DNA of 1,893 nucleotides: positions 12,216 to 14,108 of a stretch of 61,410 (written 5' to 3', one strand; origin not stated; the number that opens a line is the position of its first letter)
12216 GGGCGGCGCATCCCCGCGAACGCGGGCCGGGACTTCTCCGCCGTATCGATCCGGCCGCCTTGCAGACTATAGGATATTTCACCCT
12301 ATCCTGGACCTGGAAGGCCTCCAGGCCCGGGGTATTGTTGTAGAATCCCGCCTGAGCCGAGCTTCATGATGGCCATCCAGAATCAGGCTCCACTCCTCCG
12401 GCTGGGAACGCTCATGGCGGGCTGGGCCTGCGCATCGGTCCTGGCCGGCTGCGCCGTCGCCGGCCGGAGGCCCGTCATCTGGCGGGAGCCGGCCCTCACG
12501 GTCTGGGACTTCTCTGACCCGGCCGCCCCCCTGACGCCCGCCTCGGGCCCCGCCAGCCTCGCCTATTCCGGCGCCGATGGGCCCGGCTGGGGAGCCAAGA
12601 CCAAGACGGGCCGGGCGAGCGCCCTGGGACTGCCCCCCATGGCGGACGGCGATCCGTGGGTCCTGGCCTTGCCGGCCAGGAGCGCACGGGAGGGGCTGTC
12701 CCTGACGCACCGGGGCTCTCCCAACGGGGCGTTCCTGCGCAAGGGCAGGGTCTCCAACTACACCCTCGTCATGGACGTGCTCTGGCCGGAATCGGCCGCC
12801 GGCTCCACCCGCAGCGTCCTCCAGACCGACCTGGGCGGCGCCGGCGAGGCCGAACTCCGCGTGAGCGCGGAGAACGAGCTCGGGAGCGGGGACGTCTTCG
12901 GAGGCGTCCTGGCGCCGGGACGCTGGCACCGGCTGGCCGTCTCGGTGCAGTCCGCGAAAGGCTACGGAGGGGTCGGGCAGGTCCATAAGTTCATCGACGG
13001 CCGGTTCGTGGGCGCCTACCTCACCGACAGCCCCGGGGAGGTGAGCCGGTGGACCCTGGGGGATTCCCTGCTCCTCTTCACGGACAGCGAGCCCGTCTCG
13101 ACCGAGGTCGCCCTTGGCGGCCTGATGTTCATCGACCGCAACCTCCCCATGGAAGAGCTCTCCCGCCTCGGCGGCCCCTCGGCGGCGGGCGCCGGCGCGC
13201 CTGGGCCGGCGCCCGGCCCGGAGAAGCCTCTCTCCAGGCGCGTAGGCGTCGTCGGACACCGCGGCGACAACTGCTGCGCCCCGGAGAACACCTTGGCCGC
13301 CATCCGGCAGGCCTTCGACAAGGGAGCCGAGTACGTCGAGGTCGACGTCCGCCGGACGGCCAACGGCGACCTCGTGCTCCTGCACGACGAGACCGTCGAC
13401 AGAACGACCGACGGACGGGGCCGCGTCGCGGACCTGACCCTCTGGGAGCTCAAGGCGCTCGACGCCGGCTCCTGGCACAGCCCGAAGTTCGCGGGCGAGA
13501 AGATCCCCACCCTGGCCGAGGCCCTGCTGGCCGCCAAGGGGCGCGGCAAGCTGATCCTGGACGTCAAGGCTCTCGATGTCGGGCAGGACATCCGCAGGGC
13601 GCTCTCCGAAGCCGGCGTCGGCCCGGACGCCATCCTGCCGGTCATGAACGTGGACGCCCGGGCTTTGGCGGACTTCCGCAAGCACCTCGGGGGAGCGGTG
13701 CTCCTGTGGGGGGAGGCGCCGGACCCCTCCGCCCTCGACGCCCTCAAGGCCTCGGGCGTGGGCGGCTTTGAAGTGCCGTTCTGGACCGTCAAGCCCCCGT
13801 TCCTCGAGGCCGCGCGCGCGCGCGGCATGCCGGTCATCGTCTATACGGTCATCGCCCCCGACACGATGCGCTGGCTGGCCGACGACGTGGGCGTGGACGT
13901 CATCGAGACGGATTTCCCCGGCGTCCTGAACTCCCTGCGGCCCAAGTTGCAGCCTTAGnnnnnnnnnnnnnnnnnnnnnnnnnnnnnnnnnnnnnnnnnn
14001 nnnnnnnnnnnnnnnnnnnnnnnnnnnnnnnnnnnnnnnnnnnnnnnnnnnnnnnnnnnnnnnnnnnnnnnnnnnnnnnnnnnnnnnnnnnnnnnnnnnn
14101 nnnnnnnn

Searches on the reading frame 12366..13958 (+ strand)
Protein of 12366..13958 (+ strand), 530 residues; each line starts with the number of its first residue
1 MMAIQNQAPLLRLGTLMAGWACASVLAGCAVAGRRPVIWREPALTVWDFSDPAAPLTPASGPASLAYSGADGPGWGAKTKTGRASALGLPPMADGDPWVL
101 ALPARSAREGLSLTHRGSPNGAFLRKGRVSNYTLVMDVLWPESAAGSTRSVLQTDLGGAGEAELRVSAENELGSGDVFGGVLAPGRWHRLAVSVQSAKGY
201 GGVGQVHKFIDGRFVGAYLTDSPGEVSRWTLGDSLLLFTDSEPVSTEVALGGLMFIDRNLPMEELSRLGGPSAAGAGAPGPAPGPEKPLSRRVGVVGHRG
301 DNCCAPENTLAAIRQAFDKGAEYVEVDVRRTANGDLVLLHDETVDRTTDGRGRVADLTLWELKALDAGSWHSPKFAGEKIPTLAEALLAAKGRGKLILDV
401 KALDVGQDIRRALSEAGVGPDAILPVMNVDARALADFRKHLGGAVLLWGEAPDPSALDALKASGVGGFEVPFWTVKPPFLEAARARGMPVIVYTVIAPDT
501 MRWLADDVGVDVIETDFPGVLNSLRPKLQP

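Call 14: search_protein_families(library=pfam, proteins=[window:12366-13958:+], max_evalue=0.001)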
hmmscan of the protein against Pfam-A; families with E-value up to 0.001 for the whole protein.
window:12366-13958:+ (530 aa): 1 family
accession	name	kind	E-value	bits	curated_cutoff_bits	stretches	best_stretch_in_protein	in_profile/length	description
PF03009.23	GDPD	-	3.3e-37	129.4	23.6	1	298-519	1-243/244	Glycerophosphoryl diester phosphodiesterase family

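Call 66: search_solved_structures(query=window:12366-13958:+, max_evalue=0.001)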
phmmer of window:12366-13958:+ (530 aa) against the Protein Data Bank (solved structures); distinct sequences matched with E-value up to 0.001: 31.
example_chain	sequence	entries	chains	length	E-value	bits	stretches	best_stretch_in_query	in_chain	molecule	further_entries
2pz0_A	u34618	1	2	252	2.3e-29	105.8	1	292-524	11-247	Glycerophosphoryl diester phosphodiesterase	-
1zcc_A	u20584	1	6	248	2.7e-26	95.7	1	295-525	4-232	glycerophosphodiester phosphodiesterase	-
3i10_A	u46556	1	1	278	2.5e-22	82.6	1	288-416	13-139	Putative Glycerophosphoryl diester phosphodiesterase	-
4oec_A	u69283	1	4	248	1.4e-21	80.1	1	292-440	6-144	Glycerophosphoryl diester phosphodiesterase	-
2oog_A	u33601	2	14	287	7.9e-21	77.6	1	291-405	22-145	Glycerophosphoryl diester phosphodiesterase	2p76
3qvq_A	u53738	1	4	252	8e-21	77.6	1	294-401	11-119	Phosphodiesterase Olei02445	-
7e0v_A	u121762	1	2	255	3e-20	75.7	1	292-442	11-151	Glycerophosphodiester phosphodiesterase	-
7e2a_A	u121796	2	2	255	3.9e-19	72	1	292-442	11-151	Glycerophosphodiester phosphodiesterase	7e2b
4r7o_A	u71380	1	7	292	5.2e-19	71.6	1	296-407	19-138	Glycerophosphoryl diester phosphodiesterase, putative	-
2otd_A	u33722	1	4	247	1.1e-18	70.5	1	295-402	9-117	Glycerophosphodiester phosphodiesterase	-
5t91_A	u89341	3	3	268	2.5e-18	69.4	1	292-403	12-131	Glycerophosphoryl diester phosphodiesterase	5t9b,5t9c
9f49_AAA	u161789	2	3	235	9e-17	64.2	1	295-516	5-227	GP-PDE domain-containing protein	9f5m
9eul_A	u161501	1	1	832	1.2e-15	60.5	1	293-516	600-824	GP-PDE domain-containing protein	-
9euf_B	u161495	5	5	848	1.3e-15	60.5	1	293-516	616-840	GP-PDE domain-containing protein | ORF58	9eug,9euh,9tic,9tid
7ym0_A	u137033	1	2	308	4.5e-13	52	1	289-368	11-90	Lysoplasmalogenase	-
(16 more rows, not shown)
